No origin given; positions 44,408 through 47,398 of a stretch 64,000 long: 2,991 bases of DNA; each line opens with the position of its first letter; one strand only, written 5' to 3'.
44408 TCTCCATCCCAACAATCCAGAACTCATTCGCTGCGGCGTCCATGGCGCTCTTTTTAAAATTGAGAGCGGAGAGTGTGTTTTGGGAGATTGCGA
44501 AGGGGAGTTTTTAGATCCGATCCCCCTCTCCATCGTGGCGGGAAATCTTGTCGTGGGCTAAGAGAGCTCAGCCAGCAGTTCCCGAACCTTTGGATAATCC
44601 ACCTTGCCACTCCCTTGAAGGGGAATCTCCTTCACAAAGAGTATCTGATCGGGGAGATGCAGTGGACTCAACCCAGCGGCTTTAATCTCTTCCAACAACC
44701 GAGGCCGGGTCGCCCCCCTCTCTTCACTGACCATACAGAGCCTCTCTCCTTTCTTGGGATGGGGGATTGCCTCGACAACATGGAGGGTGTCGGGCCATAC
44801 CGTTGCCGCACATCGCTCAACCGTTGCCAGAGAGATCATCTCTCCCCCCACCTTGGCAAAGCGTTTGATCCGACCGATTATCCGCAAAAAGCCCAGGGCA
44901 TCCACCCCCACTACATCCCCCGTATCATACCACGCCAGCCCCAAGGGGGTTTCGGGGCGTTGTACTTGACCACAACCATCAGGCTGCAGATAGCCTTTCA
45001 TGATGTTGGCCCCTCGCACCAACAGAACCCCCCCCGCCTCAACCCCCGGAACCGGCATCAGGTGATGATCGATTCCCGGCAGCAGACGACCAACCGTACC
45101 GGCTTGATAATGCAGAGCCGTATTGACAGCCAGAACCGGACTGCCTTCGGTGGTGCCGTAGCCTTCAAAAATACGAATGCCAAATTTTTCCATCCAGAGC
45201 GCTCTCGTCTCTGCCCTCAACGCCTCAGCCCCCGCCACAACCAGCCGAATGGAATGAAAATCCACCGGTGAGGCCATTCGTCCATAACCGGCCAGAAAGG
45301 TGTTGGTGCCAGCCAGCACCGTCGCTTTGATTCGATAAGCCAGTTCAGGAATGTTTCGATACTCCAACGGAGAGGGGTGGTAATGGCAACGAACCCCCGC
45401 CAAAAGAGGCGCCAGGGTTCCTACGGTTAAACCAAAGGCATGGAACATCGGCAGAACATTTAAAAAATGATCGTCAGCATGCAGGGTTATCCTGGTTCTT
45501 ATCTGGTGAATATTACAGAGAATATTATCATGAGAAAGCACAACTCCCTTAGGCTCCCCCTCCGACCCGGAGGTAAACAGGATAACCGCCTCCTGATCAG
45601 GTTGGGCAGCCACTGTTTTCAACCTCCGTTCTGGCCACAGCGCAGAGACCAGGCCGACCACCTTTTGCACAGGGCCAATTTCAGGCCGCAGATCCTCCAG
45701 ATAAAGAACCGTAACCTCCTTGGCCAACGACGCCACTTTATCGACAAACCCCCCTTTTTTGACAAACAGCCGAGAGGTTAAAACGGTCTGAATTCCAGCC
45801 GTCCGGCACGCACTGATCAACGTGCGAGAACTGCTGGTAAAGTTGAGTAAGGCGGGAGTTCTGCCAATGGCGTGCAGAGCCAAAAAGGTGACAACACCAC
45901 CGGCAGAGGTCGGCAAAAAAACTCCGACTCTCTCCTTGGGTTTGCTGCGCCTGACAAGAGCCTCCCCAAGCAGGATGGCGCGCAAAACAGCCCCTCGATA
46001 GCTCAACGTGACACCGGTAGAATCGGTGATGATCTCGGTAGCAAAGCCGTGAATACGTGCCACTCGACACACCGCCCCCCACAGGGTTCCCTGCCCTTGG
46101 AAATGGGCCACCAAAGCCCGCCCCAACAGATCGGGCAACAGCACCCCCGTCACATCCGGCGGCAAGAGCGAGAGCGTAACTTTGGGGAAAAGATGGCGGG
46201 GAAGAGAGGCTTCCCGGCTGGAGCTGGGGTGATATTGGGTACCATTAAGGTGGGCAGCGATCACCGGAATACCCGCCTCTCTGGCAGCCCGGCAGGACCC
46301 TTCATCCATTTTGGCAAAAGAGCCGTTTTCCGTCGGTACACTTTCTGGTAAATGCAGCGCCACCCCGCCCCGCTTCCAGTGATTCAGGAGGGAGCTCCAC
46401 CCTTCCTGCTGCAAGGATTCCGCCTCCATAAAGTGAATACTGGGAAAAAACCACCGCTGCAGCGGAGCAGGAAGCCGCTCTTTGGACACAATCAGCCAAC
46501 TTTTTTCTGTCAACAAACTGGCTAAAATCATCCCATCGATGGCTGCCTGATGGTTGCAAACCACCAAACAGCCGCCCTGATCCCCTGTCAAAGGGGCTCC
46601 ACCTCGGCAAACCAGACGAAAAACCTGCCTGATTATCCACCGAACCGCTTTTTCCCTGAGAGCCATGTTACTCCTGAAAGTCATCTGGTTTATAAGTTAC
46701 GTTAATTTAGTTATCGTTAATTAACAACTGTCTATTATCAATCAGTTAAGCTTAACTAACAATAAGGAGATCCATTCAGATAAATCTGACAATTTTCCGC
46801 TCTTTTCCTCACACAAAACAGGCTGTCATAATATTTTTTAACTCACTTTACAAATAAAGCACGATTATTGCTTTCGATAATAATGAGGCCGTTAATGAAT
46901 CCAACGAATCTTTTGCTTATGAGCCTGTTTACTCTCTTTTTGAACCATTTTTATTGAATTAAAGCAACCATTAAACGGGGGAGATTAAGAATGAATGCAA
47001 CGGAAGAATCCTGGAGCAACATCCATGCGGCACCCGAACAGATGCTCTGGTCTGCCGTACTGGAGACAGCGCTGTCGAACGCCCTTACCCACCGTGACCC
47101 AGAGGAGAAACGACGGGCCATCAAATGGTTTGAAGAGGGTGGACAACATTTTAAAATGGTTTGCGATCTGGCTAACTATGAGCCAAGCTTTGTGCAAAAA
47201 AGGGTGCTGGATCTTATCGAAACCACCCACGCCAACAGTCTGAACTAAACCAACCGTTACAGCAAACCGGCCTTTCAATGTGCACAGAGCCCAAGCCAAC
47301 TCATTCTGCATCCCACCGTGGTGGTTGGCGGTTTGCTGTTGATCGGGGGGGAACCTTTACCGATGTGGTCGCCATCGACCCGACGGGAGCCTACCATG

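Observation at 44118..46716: Near-identical 17-nt element at the same position upstream of both start codons of a convergent Rieske / Aas-like gene pair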

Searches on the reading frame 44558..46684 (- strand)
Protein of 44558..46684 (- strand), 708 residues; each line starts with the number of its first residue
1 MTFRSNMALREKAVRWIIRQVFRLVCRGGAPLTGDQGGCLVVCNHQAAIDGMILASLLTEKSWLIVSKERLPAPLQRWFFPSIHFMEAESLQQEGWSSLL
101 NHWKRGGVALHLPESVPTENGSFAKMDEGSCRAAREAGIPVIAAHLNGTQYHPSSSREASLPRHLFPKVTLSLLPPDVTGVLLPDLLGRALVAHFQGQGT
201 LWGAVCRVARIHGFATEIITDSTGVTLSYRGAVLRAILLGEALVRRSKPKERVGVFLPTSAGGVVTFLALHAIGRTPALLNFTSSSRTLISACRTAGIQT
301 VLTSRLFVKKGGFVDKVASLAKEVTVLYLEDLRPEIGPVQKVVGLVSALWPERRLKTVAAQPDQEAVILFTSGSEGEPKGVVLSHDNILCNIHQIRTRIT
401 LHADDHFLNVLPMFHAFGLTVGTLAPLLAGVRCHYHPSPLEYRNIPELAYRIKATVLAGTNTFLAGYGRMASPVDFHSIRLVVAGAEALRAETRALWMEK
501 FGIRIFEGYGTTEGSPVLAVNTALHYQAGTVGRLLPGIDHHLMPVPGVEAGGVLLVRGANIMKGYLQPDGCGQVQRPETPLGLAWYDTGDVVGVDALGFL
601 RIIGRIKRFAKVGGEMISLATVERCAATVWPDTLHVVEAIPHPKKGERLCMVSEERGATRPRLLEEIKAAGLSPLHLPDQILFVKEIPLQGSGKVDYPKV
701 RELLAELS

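Call 8: search_protein_families(library=pfam, proteins=[window:44558-46684:-])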
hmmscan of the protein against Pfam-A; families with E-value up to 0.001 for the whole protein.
window:44558-46684:- (708 aa): 2 families
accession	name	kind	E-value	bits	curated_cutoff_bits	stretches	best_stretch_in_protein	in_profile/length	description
PF00501.34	AMP-binding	-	1.7e-57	195.4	29.9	1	219-566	14-384/384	AMP-binding enzyme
PF01553.26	Acyltransferase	-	4.3e-11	43.2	23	1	36-142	13-127/132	Acyltransferase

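Call 9: find_related_loci(query=window:44558-46684:-, collection=genome_contigs, flank=6000)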
Query window:44558-46684:- (708 aa) in genome_contigs; peptide patterns used: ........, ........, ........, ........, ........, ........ (x = any residue, [..] = any of these).
599 stretches matched a pattern (row limit reached: there are more); 551 encode a relative of the query (tblastn E <= 1e-3); the best 80 are kept; 80 distinct loci.
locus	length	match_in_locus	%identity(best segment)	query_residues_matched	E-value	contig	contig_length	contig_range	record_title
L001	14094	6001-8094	58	3-700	0e+0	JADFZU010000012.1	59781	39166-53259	MAG: Magnetococcales bacterium isolate nJSWbin3 nJSW_bin3_NODE_12_length_59781_cov_6.381231, whole genome shotgun sequen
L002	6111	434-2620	45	6-706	7e-178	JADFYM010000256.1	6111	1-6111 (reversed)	MAG: Magnetococcales bacterium isolate nDJH8bin2 nDJH8_bin2_NODE_256_length_6111_cov_8.568015, whole genome shotgun sequ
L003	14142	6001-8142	43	7-704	4e-175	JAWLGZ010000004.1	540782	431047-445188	MAG: Gammaproteobacteria bacterium isolate 30dZY2.bin.2 NODE_23_length_540782_cov_599.053534, whole genome shotgun seque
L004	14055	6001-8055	44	11-706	7e-173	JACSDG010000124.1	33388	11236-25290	MAG: Magnetococcales bacterium isolate C5_bin.1 scaffold_178, whole genome shotgun sequence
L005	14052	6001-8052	45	10-706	3e-171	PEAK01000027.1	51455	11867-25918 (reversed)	MAG: Magnetococcales bacterium isolate HA3dbin1 scaffold30, whole genome shotgun sequence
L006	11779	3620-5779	42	1-703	1e-170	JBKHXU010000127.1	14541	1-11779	MAG: Gammaproteobacteria bacterium isolate N_bin.27.orig k127_617599, whole genome shotgun sequence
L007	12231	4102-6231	41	14-706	6e-170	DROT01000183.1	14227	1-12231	MAG TPA_asm: Gammaproteobacteria bacterium isolate HyVt-541 HyVt-541_k145_595042, whole genome shotgun sequence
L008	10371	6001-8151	42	7-706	1e-168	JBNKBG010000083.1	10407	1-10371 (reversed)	MAG: Thiohalomonadaceae bacterium isolate F2.bin.13.strict NODE_83_length_10407_cov_5.281317, whole genome shotgun seque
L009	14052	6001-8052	44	14-706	2e-168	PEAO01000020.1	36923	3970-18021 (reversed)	MAG: Magnetococcales bacterium DCbin2 scaffold122, whole genome shotgun sequence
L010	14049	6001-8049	41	39-703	1e-167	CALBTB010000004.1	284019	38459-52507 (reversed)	MAG TPA_asm: uncultured Gammaproteobacteria bacterium isolate SRR7515933_bin.16_CONCOCT_v1.1_MAG genome assembly, contig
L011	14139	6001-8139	40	8-705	1e-166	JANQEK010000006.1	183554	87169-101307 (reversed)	MAG: Nitrospinaceae bacterium isolate PL23a_bin.2 k99_1295436, whole genome shotgun sequence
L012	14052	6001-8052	42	34-706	2e-166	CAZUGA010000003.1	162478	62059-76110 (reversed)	MAG TPA_asm: uncultured Methylococcaceae bacterium isolate binchicken_co46_509 genome assembly, contig: NODE_96_length_1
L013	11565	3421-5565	39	8-708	3e-165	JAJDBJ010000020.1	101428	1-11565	MAG: Nitrospinaceae bacterium isolate OFTM368 OFTM368_19, whole genome shotgun sequence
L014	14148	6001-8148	39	8-708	9e-165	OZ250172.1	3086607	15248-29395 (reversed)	MAG: Nitrospinaceae bacterium isolate cd866322-5d00-4b03-892d-fccb04dfdca5 genome assembly, chromosome: 1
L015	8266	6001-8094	40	17-703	1e-164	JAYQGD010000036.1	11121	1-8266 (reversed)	MAG: Rhodospirillaceae bacterium isolate SD9007_COM_concoct_bins.tsv.163_sub NODE_3694_length_11121_cov_6.509940, whole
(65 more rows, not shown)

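Call 16: find_homologous_proteins(query=window:44558-46666:-, max_evalue=1e-100)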
Query window:44558-46666:- (702 aa): 4166 proteins with E <= 1e-100 among 8000 candidates; the best 120 are listed.
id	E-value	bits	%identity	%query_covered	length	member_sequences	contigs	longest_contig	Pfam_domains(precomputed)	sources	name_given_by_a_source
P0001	0.0e+0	1592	100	100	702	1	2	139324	PF00501.35,PF01553.27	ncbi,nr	ncbi:MAG: AMP-binding protein [Magnetococcales bacterium]|nr:AMP-binding protein [Magnetococcales ba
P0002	0.0e+0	1019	64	100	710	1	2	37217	PF00501.35,PF01553.27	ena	-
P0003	2.6e-297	1006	64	99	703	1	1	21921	PF00501.35,PF01553.27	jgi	jgi:acyl-[acyl-carrier-protein]-phospholipid O-acyltransferase / long-chain-fatty-acid--[acyl-carrie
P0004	5.1e-278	942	58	99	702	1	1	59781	PF00501.35,PF01553.27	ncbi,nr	ncbi:MAG: AMP-binding protein [Magnetococcales bacterium]|nr:AMP-binding protein [Magnetococcales ba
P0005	7.0e-259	879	58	95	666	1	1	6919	PF00501.35,PF01553.27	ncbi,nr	ncbi:MAG: AMP-binding protein [Magnetococcales bacterium]|nr:AMP-binding protein [Magnetococcales ba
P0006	2.3e-258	877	55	99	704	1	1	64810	PF00501.35,PF01553.27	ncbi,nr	ncbi:MAG: AMP-binding protein [Magnetococcales bacterium]|nr:AMP-binding protein [Magnetococcales ba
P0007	2.2e-252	858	56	98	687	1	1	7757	PF00501.35,PF01553.27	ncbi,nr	ncbi:MAG: AMP-binding protein, partial [Magnetococcales bacterium]|nr:AMP-binding protein [Magnetoco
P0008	2.7e-252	857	58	96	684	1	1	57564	PF00501.35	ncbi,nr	ncbi:MAG: AMP-binding protein [Magnetococcales bacterium]|nr:AMP-binding protein [Magnetococcales ba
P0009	7.6e-248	843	56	97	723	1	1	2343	PF00501.35,PF01553.27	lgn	-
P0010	4.7e-202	691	61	71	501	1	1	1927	PF00501.35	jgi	jgi:acyl-[acyl-carrier-protein]-phospholipid O-acyltransferase / long-chain-fatty-acid--[acyl-carrie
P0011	2.4e-188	646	48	98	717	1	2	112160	PF00501.35,PF01553.27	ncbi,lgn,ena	-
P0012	6.3e-187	641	47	100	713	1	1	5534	PF00501.35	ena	-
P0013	1.3e-185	637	48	99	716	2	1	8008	PF00501.35,PF01553.27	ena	-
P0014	2.1e-178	613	47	95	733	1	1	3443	PF00501.35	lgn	-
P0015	7.5e-178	611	45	99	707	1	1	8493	PF00501.35,PF01553.27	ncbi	ncbi:MAG: AMP-binding protein [Magnetococcus sp. YQC-5]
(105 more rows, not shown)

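Call 17: find_encoding_contigs(protein=P0002, flank=6000, max_places=3)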
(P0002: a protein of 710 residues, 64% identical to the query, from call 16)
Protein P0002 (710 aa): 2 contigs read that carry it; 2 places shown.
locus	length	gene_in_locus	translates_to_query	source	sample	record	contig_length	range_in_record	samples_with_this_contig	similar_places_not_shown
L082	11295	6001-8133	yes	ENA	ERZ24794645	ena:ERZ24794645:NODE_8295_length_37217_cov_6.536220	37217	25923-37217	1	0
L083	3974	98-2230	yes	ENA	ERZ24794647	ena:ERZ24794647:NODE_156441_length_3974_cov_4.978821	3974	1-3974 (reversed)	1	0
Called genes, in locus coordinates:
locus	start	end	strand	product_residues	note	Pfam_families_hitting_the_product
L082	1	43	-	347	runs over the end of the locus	PF01636:APH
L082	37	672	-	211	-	-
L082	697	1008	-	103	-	PF01910:Thiamine_BP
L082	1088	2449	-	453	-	PF07690:MFS_1, PF13000:Acatn, PF07690:MFS_1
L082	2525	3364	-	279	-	PF00589:Phage_integrase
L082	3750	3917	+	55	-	-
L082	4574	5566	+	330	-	PF01551:Peptidase_M23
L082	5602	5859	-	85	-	-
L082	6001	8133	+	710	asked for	PF01553:Acyltransferase, PF00501:AMP-binding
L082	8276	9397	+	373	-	PF00534:Glycos_transf_1, PF13692:Glyco_trans_1_4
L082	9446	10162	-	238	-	PF02348:CTP_transf_3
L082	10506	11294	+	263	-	?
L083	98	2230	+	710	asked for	PF01553:Acyltransferase, PF00501:AMP-binding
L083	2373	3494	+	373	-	PF00534:Glycos_transf_1, PF13692:Glyco_trans_1_4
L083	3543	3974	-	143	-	?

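Call 18: find_encoding_contigs(protein=P0003, flank=6000, max_places=3)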
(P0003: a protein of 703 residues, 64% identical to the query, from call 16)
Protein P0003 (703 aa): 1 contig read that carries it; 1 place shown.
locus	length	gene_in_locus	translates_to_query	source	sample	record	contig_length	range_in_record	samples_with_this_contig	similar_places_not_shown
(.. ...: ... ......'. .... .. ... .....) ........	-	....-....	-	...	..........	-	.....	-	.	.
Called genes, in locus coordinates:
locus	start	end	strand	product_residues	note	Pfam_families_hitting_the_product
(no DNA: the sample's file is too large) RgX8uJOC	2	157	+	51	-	?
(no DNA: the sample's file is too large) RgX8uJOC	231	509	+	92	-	-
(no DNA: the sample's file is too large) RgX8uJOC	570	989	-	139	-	PF01894:YjbQ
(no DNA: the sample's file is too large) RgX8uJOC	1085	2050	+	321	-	PF01551:Peptidase_M23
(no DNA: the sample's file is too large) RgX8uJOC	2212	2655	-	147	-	PF00027:cNMP_binding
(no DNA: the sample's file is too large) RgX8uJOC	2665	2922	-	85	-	-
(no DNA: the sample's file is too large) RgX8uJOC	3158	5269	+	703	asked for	PF01553:Acyltransferase, PF00501:AMP-binding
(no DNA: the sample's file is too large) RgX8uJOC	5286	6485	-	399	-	PF00149:Metallophos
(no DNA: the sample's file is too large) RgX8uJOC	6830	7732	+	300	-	PF00149:Metallophos (weak)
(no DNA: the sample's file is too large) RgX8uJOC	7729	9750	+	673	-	PF00270:DEAD (weak), PF04851:ResIII, PF17757:UvrB_inter, PF27431:UvrB_3rd, PF00271:Helicase_C, PF12344:UvrB, PF02151:UVR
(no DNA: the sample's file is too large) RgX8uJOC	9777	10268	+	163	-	-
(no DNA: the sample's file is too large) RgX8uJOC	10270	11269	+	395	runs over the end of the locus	PF00155:Aminotran_1_2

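Call 25: search_protein_families(library=ncbifam, proteins=[window:44558-46666:-], max_evalue=0.01)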
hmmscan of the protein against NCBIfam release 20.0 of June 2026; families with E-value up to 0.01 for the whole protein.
window:44558-46666:- (702 aa): 102 families (the best 25 are shown)
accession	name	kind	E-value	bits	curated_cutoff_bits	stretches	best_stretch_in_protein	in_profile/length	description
NF005291.0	PRK06814.1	equivalog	3.4e-212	707.5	1349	1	6-700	429-1132/1140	acyl-[ACP]--phospholipid O-acyltransferase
NF005959.0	PRK08043.1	equivalog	9e-158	526.7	886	1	7-698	5-711/719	bifunctional acyl-ACP--phospholipid O-acyltransferase/long-chain-fatty-acid--ACP ligase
NF006386.0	PRK08633.1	equivalog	6.4e-143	477.9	1221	2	191-699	613-1142/1147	acyl-[ACP]--phospholipid O-acyltransferase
NF004971.0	PRK06334.1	equivalog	4.6e-59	200.4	847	1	218-697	43-532/539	long chain fatty acid--[acyl-carrier-protein] ligase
NF004837.0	PRK06187.1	subfamily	1.7e-55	188.3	476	1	221-699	34-523/531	long-chain-fatty-acid--CoA ligase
NF004114.0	PRK05605.1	equivalog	8.7e-45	153.1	766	1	349-700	213-571/575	long-chain-fatty-acid--CoA ligase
NF005702.0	PRK07514.1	subfamily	1.4e-43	149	558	1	211-696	20-498/506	malonyl-CoA synthase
TIGR01733.1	AA-adenyl-dom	subfamily_domain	2.4e-39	135.3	317.4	1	228-621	7-399/409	amino acid adenylation domain-containing protein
NF005801.1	PRK07656.1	equivalog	6.5e-37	127.3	657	1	198-690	6-495/500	FadD3 family acyl-CoA ligase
NF009233.0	PRK12583.1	subfamily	4.2e-36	124.5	832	1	347-699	189-551/558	fatty acid CoA ligase family protein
NF005858.0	PRK07787.1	subfamily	1.3e-35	122.8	575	1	352-690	124-464/471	acyl-CoA synthetase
NF004758.0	PRK06087.1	equivalog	1.7e-35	122.5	736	1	211-696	41-533/548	medium-chain fatty-acid--CoA ligase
NF004229.0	PRK05677.1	subfamily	2.3e-34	118.8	879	1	346-691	196-548/563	long-chain-fatty-acid--CoA ligase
NF005714.0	PRK07529.1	subfamily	2.8e-33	115.1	632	1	349-696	210-574/640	acyl-CoA synthetase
TIGR01923.1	menE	equivalog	4.2e-33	114.9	330.15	1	243-690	23-438/442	o-succinylbenzoate--CoA ligase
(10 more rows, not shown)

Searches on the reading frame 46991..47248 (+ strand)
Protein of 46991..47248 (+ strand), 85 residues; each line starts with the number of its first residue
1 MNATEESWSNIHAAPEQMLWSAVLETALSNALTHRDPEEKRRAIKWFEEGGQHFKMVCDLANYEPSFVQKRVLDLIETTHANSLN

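Call 8: search_protein_families(library=pfam, proteins=[window:46991-47248:+])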
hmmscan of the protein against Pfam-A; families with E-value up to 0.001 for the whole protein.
window:46991-47248:+ (85 aa): 0 families

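Call 25: search_protein_families(library=ncbifam, proteins=[window:46991-47248:+], max_evalue=0.01)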
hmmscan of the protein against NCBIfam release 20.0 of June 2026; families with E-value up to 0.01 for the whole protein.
window:46991-47248:+ (85 aa): 0 families

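Call 58: find_homologous_proteins(query=window:46991-47248:+, max_evalue=0.001)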
Query window:46991-47248:+ (85 aa): 11 proteins with E <= 0.001 among 11 candidates.
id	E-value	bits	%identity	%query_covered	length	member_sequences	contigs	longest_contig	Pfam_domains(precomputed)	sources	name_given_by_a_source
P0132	7.2e-51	187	100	100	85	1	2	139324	-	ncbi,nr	ncbi:MAG: hypothetical protein HQL72_06535 [Magnetococcales bacterium]|nr:hypothetical protein [Magn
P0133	6.2e-33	130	69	100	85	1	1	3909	-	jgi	jgi:hypothetical protein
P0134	8.5e-33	130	75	89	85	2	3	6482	-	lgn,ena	-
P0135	1.1e-32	129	69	100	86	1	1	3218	-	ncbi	-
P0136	5.9e-32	127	67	99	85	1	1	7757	-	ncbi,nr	ncbi:MAG: hypothetical protein HQL71_14210 [Magnetococcales bacterium]|nr:hypothetical protein [Magn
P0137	1.6e-31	126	68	99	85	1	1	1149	-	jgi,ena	jgi:hypothetical protein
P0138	2.0e-31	125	67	100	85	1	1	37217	-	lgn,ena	-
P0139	2.8e-30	122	63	99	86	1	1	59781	-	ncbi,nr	ncbi:MAG: hypothetical protein HQL70_04320 [Magnetococcales bacterium]|nr:hypothetical protein [Magn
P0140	3.3e-30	121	64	100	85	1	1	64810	-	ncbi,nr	ncbi:MAG: hypothetical protein HQL69_03795 [Magnetococcales bacterium]|nr:hypothetical protein [Magn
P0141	5.2e-30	121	65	100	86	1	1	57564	-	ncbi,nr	ncbi:MAG: hypothetical protein HQL67_06540 [Magnetococcales bacterium]|nr:hypothetical protein [Magn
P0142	1.0e-29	120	67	89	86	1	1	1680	-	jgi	jgi:hypothetical protein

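Call 59: find_encoding_contigs(protein=P0134, flank=6000, max_places=4)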
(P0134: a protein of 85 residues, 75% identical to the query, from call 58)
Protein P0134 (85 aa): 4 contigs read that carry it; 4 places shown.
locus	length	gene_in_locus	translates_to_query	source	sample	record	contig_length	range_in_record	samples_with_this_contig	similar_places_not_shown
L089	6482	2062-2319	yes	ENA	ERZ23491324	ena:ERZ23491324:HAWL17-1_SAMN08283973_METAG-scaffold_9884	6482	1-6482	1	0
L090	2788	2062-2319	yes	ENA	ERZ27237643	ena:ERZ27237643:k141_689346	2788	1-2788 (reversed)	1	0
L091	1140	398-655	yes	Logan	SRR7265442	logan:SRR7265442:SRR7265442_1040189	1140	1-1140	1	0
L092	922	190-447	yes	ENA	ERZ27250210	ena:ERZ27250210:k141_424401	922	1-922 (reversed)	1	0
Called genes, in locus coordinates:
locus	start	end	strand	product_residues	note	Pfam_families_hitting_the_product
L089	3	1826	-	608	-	?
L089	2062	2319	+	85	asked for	-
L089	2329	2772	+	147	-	PF00027:cNMP_binding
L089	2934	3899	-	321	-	PF01551:Peptidase_M23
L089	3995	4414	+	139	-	PF01894:YjbQ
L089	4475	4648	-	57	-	-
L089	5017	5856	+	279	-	PF00589:Phage_integrase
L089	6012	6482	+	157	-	?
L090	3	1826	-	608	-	?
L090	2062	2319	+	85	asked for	-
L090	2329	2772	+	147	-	PF00027:cNMP_binding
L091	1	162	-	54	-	?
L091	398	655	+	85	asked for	-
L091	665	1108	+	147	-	PF00027:cNMP_binding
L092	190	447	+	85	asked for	-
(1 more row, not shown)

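Call 70: predict_structure(alignment_id=A5)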
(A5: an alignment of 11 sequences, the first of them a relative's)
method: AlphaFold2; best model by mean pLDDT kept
length: 85 residues; sequences in the alignment: 11
mean_pLDDT: 81.8   pTM: 0.64
mean pLDDT of the five models: 81.8, 80.0, 73.9, 73.5, 70.9
residues with pLDDT >= 90: 41; 70-90: 27; 50-70: 10; < 50: 7
segments of 3 or more residues with pLDDT < 50: 1-3
pLDDT, mean of each block of 10 residues (from residue 1): 47 76 91 89 93 92 91 86 62
secondary structure, 60 per line:
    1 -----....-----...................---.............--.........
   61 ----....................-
elements in order: H6-9 H15-33 H37-49 H52-60 H65-84

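Call 74: fold_search(model_id=the predicted structure, library=pdb)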
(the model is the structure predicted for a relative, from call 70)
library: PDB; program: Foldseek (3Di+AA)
matches with E <= 10: 82; with E <= 0.001: 0
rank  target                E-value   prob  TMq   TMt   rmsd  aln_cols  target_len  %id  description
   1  7bvu_B                1.2e+00  0.16  0.28  0.12  13.1        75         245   21  Crystal structure of S. thermophilus NFeoB E66A.E67A bound to GDP.AlF4- (released 2021-04-14)
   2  7bwv_B                1.3e+00  0.15  0.28  0.12  13.1        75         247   21  Crystal structure of S. thermophilus NFeoB E67A bound to GDP.AlF4- (released 2021-04-21)
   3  3b1w_C                1.6e+00  0.14  0.28  0.11  12.9        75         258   21  Crystal structure of an S. thermophilus NFeoB E67A mutant bound to GDP (released 2011-11-02)
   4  3b1w_A                1.9e+00  0.13  0.28  0.11  12.9        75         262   21  Crystal structure of an S. thermophilus NFeoB E67A mutant bound to GDP (released 2011-11-02)
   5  7tyd_B                2.1e+00  0.23  0.35  0.43   5.0        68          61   13  Crystal structure of FGFR4 domain 3 in complex with a de novo-designed mini-binder in P21 space group (released 2022-11-09)
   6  9fkd_B                2.2e+00  0.60  0.48  0.61   3.3        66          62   12  Progesterone-bound DB3 Fab in complex with computationally designed DBPro1156_2 protein binder (released 2024-10-30)
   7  3b1x_A                2.2e+00  0.11  0.26  0.11  13.1        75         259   21  Crystal structure of an S. thermophilus NFeoB E66A mutant bound to GMPPNP (released 2011-11-02)
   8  1qb2_B                2.6e+00  0.15  0.36  0.30   9.1        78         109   13  CRYSTAL STRUCTURE OF THE CONSERVED SUBDOMAIN OF HUMAN PROTEIN SRP54M AT 2.1A RESOLUTION: EVIDENCE FOR THE MECHANISM OF (released 1999-10-20)
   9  3ss8_A                2.6e+00  0.11  0.28  0.11  13.0        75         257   21  Crystal structure of NFeoB from S. thermophilus bound to GDP.AlF4- and K+ (released 2011-08-24)
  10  3tah_B                2.8e+00  0.10  0.28  0.11  12.9        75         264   21  Crystal structure of an S. thermophilus NFeoB N11A mutant bound to mGDP (released 2011-12-14)
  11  4q5r_E                3.0e+00  0.06  0.20  0.11  12.4       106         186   12  Crystal Structure of Glutathione S-transferase Bla g 5 (released 2015-04-01)
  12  1vz0_A                3.1e+00  0.15  0.30  0.15   7.3        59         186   19  Chromosome segregation protein Spo0J from Thermus thermophilus (released 2004-07-19)
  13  8znl_A                3.5e+00  0.30  0.42  0.54   3.8        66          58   15  PD-L1 de novo designed binder with picomolar binding affinity (released 2025-06-04)
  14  1kx9_B                3.5e+00  0.13  0.34  0.30   8.0        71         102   15  ANTENNAL CHEMOSENSORY PROTEIN A6 FROM THE MOTH MAMESTRA BRASSICAE (released 2002-12-04)
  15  1vz0_C                3.7e+00  0.13  0.29  0.15   7.4        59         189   19  Chromosome segregation protein Spo0J from Thermus thermophilus (released 2004-07-19)
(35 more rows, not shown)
